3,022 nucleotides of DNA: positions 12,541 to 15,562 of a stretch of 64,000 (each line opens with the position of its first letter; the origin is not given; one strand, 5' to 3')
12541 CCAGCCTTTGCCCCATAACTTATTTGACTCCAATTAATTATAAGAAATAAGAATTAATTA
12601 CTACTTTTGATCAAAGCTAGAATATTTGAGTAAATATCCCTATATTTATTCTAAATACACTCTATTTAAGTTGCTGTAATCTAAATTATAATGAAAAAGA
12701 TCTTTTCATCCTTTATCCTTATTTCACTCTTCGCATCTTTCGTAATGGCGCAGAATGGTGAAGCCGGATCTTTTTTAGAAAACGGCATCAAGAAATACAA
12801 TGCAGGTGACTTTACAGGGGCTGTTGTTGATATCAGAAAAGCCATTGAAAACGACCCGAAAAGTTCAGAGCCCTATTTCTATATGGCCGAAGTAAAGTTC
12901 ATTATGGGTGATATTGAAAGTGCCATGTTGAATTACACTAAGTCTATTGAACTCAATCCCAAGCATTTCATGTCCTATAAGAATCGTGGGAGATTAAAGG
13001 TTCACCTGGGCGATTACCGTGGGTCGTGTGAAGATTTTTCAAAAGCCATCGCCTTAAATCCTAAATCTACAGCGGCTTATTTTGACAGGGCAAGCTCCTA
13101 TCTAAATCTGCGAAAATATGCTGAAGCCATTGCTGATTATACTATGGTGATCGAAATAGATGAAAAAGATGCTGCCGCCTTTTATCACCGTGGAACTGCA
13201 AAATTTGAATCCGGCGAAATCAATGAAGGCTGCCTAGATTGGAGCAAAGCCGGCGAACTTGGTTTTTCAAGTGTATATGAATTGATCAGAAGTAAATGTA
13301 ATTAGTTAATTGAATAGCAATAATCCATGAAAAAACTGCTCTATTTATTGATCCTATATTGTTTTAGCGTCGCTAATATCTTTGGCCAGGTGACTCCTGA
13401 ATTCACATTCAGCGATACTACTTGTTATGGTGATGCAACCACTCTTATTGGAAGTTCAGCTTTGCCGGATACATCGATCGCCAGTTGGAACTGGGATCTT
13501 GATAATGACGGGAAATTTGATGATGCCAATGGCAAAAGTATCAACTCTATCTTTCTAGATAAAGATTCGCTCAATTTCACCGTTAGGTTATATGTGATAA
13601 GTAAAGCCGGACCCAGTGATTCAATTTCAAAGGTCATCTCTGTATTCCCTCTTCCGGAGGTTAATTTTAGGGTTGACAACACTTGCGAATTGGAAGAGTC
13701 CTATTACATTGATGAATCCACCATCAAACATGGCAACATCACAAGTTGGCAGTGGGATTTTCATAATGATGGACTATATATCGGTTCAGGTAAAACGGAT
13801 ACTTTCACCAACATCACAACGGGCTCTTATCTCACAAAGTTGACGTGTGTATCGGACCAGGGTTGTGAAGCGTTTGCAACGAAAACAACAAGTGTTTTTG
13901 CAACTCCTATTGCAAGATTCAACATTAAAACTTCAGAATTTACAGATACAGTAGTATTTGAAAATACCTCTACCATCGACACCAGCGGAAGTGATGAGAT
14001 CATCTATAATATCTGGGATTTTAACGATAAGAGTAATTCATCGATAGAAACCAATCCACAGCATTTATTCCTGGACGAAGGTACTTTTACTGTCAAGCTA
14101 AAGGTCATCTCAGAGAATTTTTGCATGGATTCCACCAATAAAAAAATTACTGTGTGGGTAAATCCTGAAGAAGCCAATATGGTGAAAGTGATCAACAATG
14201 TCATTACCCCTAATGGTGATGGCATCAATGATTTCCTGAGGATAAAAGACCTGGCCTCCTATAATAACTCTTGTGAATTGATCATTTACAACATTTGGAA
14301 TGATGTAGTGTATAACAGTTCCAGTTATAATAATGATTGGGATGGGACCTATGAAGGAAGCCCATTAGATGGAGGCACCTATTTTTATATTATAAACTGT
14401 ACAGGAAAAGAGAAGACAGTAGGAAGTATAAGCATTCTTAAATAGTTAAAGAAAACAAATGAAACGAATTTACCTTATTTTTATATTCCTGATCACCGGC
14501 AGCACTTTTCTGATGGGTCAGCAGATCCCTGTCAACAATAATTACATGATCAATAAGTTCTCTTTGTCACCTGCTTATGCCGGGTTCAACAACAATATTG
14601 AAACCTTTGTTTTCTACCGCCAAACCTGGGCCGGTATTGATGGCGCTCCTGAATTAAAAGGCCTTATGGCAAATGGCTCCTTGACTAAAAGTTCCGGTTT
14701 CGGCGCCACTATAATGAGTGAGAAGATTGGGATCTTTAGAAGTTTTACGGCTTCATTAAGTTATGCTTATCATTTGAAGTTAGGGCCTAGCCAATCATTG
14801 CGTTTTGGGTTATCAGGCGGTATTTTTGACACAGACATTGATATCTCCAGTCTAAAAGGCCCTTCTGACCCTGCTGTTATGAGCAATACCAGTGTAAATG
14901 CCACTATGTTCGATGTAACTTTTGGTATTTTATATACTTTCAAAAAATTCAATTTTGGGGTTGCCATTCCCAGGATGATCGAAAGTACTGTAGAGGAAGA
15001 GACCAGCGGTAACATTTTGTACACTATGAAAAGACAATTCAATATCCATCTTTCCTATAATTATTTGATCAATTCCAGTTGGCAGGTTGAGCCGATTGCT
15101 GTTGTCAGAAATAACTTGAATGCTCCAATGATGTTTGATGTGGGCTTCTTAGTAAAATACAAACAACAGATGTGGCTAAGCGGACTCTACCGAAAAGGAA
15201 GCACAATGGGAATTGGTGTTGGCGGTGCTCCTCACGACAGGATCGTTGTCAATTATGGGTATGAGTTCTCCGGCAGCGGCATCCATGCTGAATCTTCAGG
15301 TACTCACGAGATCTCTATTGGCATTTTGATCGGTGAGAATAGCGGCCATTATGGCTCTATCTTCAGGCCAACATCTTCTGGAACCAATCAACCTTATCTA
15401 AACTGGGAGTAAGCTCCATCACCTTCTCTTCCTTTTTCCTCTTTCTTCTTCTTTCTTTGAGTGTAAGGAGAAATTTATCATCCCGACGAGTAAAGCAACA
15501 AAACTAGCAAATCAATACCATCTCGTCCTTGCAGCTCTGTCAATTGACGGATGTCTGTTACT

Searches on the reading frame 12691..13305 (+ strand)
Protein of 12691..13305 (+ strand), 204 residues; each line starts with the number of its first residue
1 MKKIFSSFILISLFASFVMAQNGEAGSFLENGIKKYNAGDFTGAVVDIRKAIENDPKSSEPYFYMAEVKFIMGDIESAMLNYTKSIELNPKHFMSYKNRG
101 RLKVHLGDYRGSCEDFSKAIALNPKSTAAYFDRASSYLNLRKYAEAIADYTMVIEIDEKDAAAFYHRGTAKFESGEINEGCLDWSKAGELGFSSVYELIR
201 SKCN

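Call 23: search_protein_families(library=pfam, proteins=[window:12691-13305:+], max_evalue=0.00001)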
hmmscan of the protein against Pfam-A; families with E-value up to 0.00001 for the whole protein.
window:12691-13305:+ (204 aa): 10 families
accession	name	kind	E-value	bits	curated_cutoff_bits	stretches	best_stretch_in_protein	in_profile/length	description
PF00515.34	TPR_1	-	1.8e-23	81.7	27.8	1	129-160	3-34/34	Tetratricopeptide repeat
PF13431.12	TPR_17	-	2.3e-22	77.8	24.4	0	116-148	2-34/34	Tetratricopeptide repeat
PF07719.23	TPR_2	-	2e-21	74.7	27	0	128-159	2-33/34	Tetratricopeptide repeat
PF13414.12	TPR_11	-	1.4e-19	69.9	26.8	0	142-175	9-42/42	TPR repeat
PF13181.12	TPR_8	-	3.5e-16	58.4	25.7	0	129-159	3-33/34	Tetratricopeptide repeat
PF13371.12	TPR_9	-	2e-11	44.1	35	0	85-129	21-65/73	Tetratricopeptide repeat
PF13174.12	TPR_6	-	6e-09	36.4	26.3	0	129-155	2-28/33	Tetratricopeptide repeat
PF13432.12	TPR_16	-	2e-08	35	32.7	1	99-160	3-64/65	Tetratricopeptide repeat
PF13428.12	TPR_14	-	9.5e-08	32.4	23.5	0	128-167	2-41/44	Tetratricopeptide repeat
PF14559.12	TPR_19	-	1.3e-07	32.3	25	0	107-162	5-60/68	Tetratricopeptide repeat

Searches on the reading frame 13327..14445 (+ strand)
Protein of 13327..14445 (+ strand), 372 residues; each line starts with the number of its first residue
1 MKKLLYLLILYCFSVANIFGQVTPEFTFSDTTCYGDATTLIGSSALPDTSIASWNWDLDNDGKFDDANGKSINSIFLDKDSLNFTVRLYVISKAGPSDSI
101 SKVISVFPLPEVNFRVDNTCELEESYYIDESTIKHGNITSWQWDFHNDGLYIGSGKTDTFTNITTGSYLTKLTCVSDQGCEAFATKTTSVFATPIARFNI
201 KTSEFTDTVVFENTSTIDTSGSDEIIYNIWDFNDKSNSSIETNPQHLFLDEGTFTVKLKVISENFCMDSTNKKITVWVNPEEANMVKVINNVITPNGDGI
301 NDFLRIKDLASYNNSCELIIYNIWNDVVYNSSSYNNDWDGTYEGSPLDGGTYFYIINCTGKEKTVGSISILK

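Call 23: search_protein_families(library=pfam, proteins=[window:13327-14445:+], max_evalue=0.00001)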
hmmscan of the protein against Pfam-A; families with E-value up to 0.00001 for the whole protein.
window:13327-14445:+ (372 aa): 3 families
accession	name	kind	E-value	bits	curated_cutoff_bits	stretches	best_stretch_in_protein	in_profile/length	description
PF13585.12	CHU_C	-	1.4e-21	76.9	27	1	289-368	3-84/86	CHU_C Type IX secretion signal domain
PF18911.6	PKD_4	-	2.4e-17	63.2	27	1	193-271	3-78/85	PKD domain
PF00801.26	PKD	-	1.2e-10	41.6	23.5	0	209-261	17-66/80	PKD domain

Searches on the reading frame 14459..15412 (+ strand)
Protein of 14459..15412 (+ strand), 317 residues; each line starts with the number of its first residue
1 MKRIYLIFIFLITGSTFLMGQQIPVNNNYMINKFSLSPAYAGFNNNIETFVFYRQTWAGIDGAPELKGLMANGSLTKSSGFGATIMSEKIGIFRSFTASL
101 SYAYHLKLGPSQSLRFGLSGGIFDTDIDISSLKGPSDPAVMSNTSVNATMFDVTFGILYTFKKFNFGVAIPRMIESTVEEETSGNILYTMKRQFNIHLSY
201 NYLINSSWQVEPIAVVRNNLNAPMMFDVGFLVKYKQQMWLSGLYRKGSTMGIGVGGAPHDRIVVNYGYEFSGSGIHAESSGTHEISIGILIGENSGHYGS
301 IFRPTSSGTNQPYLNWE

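Call 23: search_protein_families(library=pfam, proteins=[window:14459-15412:+], max_evalue=0.00001)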
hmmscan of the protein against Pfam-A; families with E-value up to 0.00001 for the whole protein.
window:14459-15412:+ (317 aa): 1 family
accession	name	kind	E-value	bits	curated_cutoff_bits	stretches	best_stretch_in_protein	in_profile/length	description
PF11751.14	PorP_SprF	-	3.4e-56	191.2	22.3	1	20-288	3-272/273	Type IX secretion system membrane protein PorP/SprF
